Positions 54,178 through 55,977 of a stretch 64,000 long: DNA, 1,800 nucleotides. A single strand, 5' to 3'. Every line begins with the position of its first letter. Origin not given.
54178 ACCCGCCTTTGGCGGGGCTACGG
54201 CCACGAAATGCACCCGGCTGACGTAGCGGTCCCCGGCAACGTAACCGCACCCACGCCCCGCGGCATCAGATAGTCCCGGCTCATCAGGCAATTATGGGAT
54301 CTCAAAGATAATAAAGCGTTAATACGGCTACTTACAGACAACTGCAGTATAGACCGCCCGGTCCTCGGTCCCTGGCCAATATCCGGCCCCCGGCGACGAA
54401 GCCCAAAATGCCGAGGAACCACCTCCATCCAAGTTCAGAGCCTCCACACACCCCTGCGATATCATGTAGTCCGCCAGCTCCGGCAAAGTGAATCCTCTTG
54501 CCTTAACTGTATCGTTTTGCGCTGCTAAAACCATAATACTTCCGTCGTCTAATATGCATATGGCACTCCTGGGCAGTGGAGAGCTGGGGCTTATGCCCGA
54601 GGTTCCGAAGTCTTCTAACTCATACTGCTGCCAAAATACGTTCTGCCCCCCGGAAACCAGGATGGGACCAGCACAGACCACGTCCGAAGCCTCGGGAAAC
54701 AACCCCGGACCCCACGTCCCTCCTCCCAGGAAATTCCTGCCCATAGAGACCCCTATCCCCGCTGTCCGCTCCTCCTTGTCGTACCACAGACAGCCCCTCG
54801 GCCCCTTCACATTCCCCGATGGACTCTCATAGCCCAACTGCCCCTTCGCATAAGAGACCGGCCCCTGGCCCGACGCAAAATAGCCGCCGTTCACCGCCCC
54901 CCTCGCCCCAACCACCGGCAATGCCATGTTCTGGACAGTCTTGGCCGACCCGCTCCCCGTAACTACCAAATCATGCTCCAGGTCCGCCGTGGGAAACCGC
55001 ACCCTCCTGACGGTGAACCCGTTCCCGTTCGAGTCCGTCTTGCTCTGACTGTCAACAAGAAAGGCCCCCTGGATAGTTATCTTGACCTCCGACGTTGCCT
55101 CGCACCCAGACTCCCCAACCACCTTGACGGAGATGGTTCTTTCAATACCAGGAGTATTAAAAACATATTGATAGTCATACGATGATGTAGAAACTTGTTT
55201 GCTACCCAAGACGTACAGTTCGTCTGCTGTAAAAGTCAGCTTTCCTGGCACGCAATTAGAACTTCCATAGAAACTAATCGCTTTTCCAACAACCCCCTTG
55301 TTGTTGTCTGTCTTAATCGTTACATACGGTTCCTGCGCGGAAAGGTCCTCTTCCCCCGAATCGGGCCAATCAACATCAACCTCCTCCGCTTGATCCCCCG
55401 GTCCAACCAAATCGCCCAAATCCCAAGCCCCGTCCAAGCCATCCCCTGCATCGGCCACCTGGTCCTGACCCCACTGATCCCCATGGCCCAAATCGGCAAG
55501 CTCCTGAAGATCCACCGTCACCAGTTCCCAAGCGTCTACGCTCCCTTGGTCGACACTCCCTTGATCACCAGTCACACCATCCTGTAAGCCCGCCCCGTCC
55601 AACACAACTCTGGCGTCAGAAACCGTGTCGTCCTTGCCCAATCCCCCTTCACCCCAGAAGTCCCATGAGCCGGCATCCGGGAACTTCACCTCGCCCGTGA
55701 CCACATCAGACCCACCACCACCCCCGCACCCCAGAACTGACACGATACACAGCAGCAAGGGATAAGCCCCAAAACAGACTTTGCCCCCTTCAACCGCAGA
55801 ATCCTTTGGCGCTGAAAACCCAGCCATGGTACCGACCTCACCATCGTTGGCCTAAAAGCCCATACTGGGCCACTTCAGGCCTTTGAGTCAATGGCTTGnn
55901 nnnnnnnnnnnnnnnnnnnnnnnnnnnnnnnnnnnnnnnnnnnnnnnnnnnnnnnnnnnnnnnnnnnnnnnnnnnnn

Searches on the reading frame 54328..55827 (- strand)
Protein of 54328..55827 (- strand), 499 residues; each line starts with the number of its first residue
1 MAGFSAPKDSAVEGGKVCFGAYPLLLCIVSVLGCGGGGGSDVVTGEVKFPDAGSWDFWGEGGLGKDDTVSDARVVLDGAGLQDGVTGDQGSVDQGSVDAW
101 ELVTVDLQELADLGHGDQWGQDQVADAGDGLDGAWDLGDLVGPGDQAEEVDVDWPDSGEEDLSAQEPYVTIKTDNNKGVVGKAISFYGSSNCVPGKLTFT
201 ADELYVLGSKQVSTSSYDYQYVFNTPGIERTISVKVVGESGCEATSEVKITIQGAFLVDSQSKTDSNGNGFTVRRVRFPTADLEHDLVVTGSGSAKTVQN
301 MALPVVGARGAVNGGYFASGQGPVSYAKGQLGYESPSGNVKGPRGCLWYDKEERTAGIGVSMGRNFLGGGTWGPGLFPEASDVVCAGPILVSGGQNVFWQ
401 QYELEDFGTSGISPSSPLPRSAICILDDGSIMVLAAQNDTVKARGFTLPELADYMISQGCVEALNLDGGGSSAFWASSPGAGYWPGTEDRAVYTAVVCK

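Call 22: search_protein_families(library=pfam, proteins=[window:54328-55827:-])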
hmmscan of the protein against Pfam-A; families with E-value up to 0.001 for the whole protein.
window:54328-55827:- (499 aa): 1 family
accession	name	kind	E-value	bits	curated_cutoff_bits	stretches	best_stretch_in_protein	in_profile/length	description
PF09992.14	NAGPA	-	2e-20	74.1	25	1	308-497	3-167/169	Phosphodiester glycosidase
